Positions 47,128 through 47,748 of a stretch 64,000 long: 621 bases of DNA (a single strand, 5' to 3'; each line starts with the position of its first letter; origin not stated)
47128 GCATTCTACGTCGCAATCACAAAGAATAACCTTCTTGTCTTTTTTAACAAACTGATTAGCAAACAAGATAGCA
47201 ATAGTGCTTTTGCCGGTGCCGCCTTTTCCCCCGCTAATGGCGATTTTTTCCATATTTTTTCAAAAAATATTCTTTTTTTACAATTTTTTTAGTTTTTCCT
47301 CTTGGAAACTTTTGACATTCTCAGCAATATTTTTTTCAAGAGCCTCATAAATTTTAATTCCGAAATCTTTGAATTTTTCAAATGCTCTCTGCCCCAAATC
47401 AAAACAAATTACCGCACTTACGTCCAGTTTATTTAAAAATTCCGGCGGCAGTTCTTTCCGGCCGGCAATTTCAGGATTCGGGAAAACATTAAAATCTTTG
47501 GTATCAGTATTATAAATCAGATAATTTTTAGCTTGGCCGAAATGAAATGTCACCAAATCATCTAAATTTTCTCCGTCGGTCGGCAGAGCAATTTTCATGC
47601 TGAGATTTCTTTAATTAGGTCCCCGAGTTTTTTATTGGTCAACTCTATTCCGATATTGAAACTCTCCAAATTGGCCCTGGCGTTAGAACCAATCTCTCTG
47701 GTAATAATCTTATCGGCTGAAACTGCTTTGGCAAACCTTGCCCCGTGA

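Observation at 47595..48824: CDF metal transporter covalently fused to a NifX-like cofactor-binding domain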

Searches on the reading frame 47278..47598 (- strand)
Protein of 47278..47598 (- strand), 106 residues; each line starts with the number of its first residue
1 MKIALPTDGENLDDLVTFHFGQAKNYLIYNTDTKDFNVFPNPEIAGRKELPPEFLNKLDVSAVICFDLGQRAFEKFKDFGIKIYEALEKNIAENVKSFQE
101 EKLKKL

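Call 3: search_protein_families(library=pfam, proteins=[window:47278-47598:-], max_evalue=0.01)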
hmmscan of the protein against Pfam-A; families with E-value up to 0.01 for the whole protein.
window:47278-47598:- (106 aa): 1 family
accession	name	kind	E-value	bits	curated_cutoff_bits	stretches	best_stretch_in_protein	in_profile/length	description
PF02579.22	Nitro_FeMo-Co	-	2.6e-17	63.3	26.3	1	13-99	2-93/94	Dinitrogenase iron-molybdenum cofactor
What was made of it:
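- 47278..47598 (-): Downstream stand-alone NifX-like protein (106 aa); its start overlaps the CDF stop (ATGA). PF02579, 2.6e-17 (call 3).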

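Call 4: search_protein_families(library=ncbifam, proteins=[window:47278-47598:-], max_evalue=0.01)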
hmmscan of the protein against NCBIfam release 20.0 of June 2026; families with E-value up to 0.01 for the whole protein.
window:47278-47598:- (106 aa): 1 family
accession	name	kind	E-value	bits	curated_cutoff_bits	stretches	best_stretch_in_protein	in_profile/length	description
NF041136.1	MrpORP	equivalog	5.7e-09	35.7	450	1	1-102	265-364/365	iron-sulfur cluster carrier protein MrpORP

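Call 60: search_solved_structures(query=window:47281-47598:-, max_evalue=0.01)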
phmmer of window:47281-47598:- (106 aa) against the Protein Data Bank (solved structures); distinct sequences matched with E-value up to 0.01: 7.
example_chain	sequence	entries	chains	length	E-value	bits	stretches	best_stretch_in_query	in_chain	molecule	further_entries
1rdu_A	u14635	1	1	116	2e-09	40.7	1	2-106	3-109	conserved hypothetical protein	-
1eo1_A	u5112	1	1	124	4.8e-08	36.2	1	1-105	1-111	HYPOTHETICAL PROTEIN MTH1175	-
2yx6_A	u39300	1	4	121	2.1e-06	30.9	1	1-104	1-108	Hypothetical protein PH0822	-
1t3v_A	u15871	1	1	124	0.00033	23.9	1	3-104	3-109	conserved hypothetical protein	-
1o13_A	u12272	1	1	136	0.00044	23.5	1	3-104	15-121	probable NifB protein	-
2qtd_A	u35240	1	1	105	0.0027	20.9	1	14-105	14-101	Uncharacterized protein MJ0327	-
2kla_A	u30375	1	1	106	0.0028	20.9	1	14-105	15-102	Uncharacterized protein MJ0327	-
